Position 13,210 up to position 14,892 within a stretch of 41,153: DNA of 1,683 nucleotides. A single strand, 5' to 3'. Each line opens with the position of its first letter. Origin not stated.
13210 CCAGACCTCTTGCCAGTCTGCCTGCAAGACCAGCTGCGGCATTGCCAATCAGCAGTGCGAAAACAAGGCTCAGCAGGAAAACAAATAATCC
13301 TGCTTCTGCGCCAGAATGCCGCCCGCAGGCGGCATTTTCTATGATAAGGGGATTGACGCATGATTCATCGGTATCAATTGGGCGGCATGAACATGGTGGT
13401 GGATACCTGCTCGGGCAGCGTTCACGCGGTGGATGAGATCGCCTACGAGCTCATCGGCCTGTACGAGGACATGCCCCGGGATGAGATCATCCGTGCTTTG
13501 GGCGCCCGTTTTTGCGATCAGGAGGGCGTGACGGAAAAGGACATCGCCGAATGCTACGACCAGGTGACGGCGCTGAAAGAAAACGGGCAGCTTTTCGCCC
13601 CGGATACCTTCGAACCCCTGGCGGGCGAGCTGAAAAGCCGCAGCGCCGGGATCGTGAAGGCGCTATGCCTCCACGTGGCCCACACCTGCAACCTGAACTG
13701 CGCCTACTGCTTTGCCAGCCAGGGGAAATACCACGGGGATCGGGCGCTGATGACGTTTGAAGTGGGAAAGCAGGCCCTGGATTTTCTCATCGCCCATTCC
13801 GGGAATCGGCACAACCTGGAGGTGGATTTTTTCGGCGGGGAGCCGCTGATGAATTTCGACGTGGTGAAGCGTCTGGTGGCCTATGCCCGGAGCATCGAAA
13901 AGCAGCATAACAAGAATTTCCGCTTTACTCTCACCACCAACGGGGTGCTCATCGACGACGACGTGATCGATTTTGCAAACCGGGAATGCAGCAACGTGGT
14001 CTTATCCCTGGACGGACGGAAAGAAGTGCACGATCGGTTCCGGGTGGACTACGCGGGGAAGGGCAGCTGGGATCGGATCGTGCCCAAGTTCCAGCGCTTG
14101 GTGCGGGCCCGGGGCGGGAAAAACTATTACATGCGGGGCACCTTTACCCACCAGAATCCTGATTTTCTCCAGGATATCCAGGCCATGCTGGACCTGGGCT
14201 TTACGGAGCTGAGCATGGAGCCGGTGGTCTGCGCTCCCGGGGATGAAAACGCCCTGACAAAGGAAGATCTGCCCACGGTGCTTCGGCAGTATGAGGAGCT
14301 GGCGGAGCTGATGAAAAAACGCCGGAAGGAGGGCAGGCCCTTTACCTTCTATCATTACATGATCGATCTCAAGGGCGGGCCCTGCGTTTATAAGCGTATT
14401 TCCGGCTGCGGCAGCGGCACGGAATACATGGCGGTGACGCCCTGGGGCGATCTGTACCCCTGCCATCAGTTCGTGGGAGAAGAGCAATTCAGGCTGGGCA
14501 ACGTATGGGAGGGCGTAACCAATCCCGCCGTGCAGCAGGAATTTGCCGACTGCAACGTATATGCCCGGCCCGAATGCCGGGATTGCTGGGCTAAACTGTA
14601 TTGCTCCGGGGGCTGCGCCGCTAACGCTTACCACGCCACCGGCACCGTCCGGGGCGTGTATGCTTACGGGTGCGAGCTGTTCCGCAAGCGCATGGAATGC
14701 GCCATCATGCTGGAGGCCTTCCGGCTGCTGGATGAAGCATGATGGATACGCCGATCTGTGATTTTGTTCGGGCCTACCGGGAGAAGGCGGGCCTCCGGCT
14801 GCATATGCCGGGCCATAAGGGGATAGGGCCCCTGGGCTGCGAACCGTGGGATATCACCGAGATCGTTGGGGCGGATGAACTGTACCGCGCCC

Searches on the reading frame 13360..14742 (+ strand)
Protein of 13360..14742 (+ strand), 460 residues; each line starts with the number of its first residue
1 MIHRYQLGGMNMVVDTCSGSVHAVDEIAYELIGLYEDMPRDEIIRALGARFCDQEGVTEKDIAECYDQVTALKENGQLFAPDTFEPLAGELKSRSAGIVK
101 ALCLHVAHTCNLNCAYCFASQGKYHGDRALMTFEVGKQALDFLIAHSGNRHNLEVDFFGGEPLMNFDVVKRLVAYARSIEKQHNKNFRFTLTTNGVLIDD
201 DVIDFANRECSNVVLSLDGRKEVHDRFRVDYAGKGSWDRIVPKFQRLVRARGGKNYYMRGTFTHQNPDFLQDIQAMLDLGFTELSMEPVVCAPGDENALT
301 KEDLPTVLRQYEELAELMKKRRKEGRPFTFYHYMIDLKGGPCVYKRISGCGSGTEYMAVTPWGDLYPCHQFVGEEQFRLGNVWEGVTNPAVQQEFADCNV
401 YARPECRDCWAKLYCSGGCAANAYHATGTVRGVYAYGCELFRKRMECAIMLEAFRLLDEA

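Call 4: search_protein_families(library=ncbifam, proteins=[window:13360-14742:+], max_evalue=0.01)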
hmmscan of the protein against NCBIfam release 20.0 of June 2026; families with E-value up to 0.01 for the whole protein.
window:13360-14742:+ (460 aa): 74 families (the best 25 are shown)
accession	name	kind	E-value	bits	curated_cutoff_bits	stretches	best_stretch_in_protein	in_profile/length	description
TIGR03974.1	rSAM_six_Cys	equivalog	1e-226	753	425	1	2-453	1-450/451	thioether cross-link-forming SCIFF peptide maturase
NF040492.1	not_ScfB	exception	1.6e-166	554.6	855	1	2-453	4-449/450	ScfB-related radical SAM/SPASM orphan maturase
NF047865.1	rSAM_PapB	equivalog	4.6e-83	279.2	340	1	99-431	2-328/330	PapB family radical SAM/SPASM ranthipeptide maturase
TIGR04064.1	rSAM_nif11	equivalog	3.9e-78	263.2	518.7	1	92-450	70-431/459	nif11-like peptide radical SAM maturase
TIGR03906.1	quino_hemo_SAM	equivalog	2.3e-74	250.7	453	1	2-449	3-444/467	quinohemoprotein amine dehydrogenase maturation protein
TIGR04068.1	rSAM_ocin_clost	equivalog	1.5e-50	172.4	500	2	67-247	48-232/462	Cys-rich peptide radical SAM maturase CcpM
TIGR03978.1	rSAM_paired_1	equivalog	5.4e-38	130.9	370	1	92-432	72-429/466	His-Xaa-Ser system radical SAM maturase HxsB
NF035951.1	rSAM_RumMC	equivalog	7.6e-36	123.8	720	1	12-254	27-266/510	RumMC family radical SAM sactipeptide maturase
NF038107.1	rSAM_NF038107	equivalog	6.4e-35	120.8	600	1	106-430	91-411/444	Cys-every-fifth radical SAM/SPASM peptide maturase CefB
TIGR04163.1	rSAM_cobopep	equivalog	1.1e-34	119.9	375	1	101-452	65-419/428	peptide-modifying radical SAM enzyme CbpB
TIGR04280.1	geopep_mat_rSAM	hypoth_equivalog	5e-32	111.4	400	2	105-255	89-241/428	geopeptide radical SAM maturase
TIGR03942.1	sulfatase_rSAM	equivalog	1.8e-31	109.5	349.45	1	106-440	7-345/363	anaerobic sulfatase maturase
TIGR04463.1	rSAM_vs_C_rich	equivalog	2e-31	109.2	525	1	102-429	82-404/438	TIGR04463 family radical SAM/SPASM RiPP maturase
TIGR04115.1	rSAM_Cxxx_rpt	equivalog_domain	2.1e-31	109.7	350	1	100-446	2-354/359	radical SAM peptide maturase, CXXX-repeat target family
NF041298.1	rSAM_mat_DynA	equivalog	5.1e-30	104.7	450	1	107-436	8-338/356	dynobactin maturation radical SAM/SPASM protein DynA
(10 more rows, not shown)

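Call 5: search_protein_families(library=pfam, proteins=[window:13360-14742:+], max_evalue=0.01)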
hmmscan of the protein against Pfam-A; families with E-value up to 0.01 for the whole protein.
window:13360-14742:+ (460 aa): 3 families
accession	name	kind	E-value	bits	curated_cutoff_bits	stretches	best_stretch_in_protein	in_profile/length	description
PF04055.27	Radical_SAM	-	1.8e-15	57.9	29.5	1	107-251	4-140/166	Radical SAM superfamily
PF13353.11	Fer4_12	-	4.1e-11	43.8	22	1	103-203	8-103/137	4Fe-4S single cluster domain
PF13186.11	SPASM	-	0.00019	22.1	21.5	1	350-410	1-67/67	Iron-sulfur cluster-binding domain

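Call 10: find_related_loci(query=window:13360-14742:+, collection=genome_contigs, flank=6000)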
Query window:13360-14742:+ (460 aa) in genome_contigs; peptide patterns used: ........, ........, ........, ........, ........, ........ (x = any residue, [..] = any of these).
600 stretches matched a pattern (row limit reached: there are more); 591 encode a relative of the query (tblastn E <= 1e-3); the best 80 are kept; 80 distinct loci.
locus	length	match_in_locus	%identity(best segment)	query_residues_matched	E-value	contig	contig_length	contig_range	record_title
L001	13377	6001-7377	80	1-459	0e+0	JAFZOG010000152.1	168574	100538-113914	MAG: Clostridia bacterium isolate RGIG7947 Water_buffalos_Rumen-1__c1026305, whole genome shotgun sequence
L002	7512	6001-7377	80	1-459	0e+0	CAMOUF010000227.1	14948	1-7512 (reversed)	MAG: uncultured Clostridia bacterium isolate SRR873609_bin.24_metaWRAP_v1.3_MAG genome assembly, contig: ERZ1756109_3394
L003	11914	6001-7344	82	1-452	0e+0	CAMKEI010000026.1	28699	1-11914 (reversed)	MAG: uncultured Clostridia bacterium isolate SRR12081297_bin.34_metaWRAP_v1.3_MAG genome assembly, contig: ERZ12289777.2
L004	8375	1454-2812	81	1-450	0e+0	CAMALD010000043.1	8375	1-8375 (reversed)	MAG: uncultured Lachnospiraceae bacterium isolate SRR5665903_bin.129_metaWRAP_v1.3_MAG genome assembly, contig: ERZ11448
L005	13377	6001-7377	79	1-459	0e+0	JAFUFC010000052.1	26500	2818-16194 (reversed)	MAG: Clostridia bacterium isolate RGIG4437 Roe_deer_Omasum-3__c59259, whole genome shotgun sequence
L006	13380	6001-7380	78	1-460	0e+0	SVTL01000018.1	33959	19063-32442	MAG: Oscillospiraceae bacterium isolate SIG694 NODE_27066_length_33959_cov_4.719142, whole genome shotgun sequence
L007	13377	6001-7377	78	1-459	0e+0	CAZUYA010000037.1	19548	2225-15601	MAG TPA_asm: uncultured Ruminococcus sp. isolate SRP225648_co1_141 genome assembly, contig: NODE_6744_length_19548_cov_8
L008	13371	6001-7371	77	1-457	0e+0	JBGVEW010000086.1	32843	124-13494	MAG: Eubacteriales bacterium isolate fecal_MAG_404 fecal_MAG_404_contig_0086, whole genome shotgun sequence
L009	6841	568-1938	79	1-457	0e+0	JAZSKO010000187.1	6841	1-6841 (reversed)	MAG: Eubacteriales bacterium isolate T1900044560_TS20190026.MAGScoT_cleanbin_000030 SGB_360_k141_915386, whole genome sh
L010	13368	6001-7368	80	1-460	0e+0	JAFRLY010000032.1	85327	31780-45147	MAG: Clostridia bacterium isolate RGIG2590 Goat_Jejunum.Co__c643719, whole genome shotgun sequence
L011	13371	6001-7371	76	1-457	0e+0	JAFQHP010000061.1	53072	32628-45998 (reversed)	MAG: Clostridia bacterium isolate RGIG1827 Goat_Cecum-5__c671190, whole genome shotgun sequence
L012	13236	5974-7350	76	1-459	0e+0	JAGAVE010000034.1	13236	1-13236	MAG: Clostridia bacterium isolate RGIG8803 Water_deer_Colon.Co__c182600, whole genome shotgun sequence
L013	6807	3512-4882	78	1-457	0e+0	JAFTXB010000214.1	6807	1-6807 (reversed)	MAG: Clostridia bacterium isolate RGIG4228 Roe_deer_Colon-4__c342277, whole genome shotgun sequence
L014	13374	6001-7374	79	1-458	0e+0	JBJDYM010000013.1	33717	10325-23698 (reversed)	MAG: Faecousia sp. isolate EHIM01_bin.002 NODE_108_length_33717_cov_30.758095, whole genome shotgun sequence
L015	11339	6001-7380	77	1-460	0e+0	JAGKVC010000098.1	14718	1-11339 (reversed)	MAG: Clostridia bacterium isolate pig4.7 pig4_7_957, whole genome shotgun sequence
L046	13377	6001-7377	76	1-459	0e+0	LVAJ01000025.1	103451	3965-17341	MAG: Clostridiales bacterium Firm_04 _contig_371456, whole genome shotgun sequence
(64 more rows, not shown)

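Call 22: find_homologous_proteins(query=window:13360-14739:+, max_evalue=1e-30)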
Query window:13360-14739:+ (460 aa): 8000 proteins with E <= 1e-30 among 8000 candidates; the best 120 are listed.
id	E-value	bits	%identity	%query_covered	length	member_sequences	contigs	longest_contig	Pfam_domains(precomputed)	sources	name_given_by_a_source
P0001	0.0e+0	1065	100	98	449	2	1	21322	PF04055.28,PF13353.12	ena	-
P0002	1.3e-280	949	86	99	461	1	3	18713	PF04055.28,PF13353.12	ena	-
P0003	5.5e-280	947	86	100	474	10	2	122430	PF04055.28,PF13353.12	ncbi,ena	-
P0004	1.2e-277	939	86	99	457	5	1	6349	PF04055.28,PF13353.12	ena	-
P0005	1.9e-274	928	84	100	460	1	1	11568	PF04055.28,PF13353.12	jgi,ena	-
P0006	5.2e-272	920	82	100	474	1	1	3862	PF04055.28,PF13353.12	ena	-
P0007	3.8e-271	918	82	100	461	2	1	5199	PF04055.28,PF13353.12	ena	-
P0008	1.4e-270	916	81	100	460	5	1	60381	PF04055.28,PF13353.12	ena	-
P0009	8.3e-270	913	82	100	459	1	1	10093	PF04055.28,PF13353.12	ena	-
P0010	1.1e-269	913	83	100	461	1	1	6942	PF04055.28,PF13353.12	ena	-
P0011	6.8e-269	910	81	100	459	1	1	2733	PF04055.28,PF13353.12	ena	-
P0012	1.6e-267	906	81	100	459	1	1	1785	PF04055.28,PF13353.12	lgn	-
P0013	3.3e-267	905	81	99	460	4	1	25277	PF04055.28,PF13353.12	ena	-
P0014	4.7e-267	904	81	100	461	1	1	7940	PF04055.28,PF13353.12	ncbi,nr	ncbi:MAG: thioether cross-link-forming SCIFF peptide maturase [Clostridia bacterium]|nr:thioether cr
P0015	6.2e-267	904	80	100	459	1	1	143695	PF04055.28,PF13353.12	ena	-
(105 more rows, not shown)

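Call 26: search_solved_structures(query=window:13360-14739:+, max_evalue=1e-10, show_alignments=1)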
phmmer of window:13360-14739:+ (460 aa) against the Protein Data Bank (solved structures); distinct sequences matched with E-value up to 1e-10: 4.
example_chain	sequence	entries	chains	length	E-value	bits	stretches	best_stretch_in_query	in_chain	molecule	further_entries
5wgg_A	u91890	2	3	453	1.8e-161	541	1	1-453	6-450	Radical SAM domain protein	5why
4k37_A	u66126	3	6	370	7.6e-14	54.3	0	107-240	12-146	Anaerobic sulfatase-maturating enzyme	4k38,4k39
4k36_A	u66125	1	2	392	8.1e-14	54.2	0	107-240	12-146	Anaerobic sulfatase-maturating enzyme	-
9gm3_A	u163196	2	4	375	4.7e-12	48.4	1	103-247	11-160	ChlB radical SAM domain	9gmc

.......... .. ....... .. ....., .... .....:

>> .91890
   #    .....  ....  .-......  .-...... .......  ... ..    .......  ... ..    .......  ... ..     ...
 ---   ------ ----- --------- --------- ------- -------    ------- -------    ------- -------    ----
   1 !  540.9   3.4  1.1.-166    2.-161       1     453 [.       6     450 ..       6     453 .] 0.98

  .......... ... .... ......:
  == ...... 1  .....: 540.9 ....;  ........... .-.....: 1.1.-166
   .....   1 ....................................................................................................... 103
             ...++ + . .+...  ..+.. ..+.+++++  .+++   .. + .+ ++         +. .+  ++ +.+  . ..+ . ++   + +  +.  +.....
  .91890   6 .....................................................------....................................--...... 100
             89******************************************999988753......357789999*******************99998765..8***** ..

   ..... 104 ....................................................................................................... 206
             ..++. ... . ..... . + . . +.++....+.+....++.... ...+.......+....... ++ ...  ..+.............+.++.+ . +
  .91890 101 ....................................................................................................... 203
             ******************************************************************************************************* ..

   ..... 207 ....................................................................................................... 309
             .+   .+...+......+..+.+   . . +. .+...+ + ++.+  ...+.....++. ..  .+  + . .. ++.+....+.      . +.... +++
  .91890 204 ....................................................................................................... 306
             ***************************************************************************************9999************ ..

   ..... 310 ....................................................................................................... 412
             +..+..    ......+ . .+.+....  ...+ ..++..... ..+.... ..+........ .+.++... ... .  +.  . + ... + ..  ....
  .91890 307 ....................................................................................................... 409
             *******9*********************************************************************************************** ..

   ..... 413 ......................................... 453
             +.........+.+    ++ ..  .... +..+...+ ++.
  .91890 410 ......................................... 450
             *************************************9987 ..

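Call 41: search_protein_families(library=pfam, proteins=[L006:7380-8723:+, L006:10096-11325:+, L046:5042-5989:+, L046:7215-8744:+, L046:9292-11010:+], max_evalue=0.001)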
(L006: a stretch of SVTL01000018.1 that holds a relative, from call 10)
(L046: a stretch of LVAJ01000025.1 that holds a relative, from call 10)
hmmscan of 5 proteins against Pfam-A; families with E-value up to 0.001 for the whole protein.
L006:7380-8723:+ (447 aa): 3 families
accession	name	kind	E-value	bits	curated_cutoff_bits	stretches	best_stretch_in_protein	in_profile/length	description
PF01276.26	OKR_DC_1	-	1.6e-32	113.3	27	1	5-305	2-329/417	Orn/Lys/Arg decarboxylase, major domain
PF01053.26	Cys_Met_Meta_PP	-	5e-06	25.8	27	1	142-218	126-198/381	Cys/Met metabolism PLP-dependent enzyme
PF03711.20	OKR_DC_1_C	-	0.00045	21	24.2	1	392-436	62-106/132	Orn/Lys/Arg decarboxylase, C-terminal domain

L006:10096-11325:+ (409 aa): 0 families

L046:5042-5989:+ (315 aa): 1 family
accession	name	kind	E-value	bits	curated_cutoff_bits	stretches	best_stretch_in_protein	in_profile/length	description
PF00561.26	Abhydrolase_1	-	7e-06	26.3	25.8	1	68-300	3-244/245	alpha/beta hydrolase fold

L046:7215-8744:+ (509 aa): 2 families
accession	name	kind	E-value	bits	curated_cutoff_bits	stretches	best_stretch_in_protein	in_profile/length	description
PF01276.26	OKR_DC_1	-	3.5e-26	92.3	27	1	90-351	49-324/417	Orn/Lys/Arg decarboxylase, major domain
PF03711.20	OKR_DC_1_C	-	1.2e-06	29.2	24.2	1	443-491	58-106/132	Orn/Lys/Arg decarboxylase, C-terminal domain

L046:9292-11010:+ (572 aa): 0 families
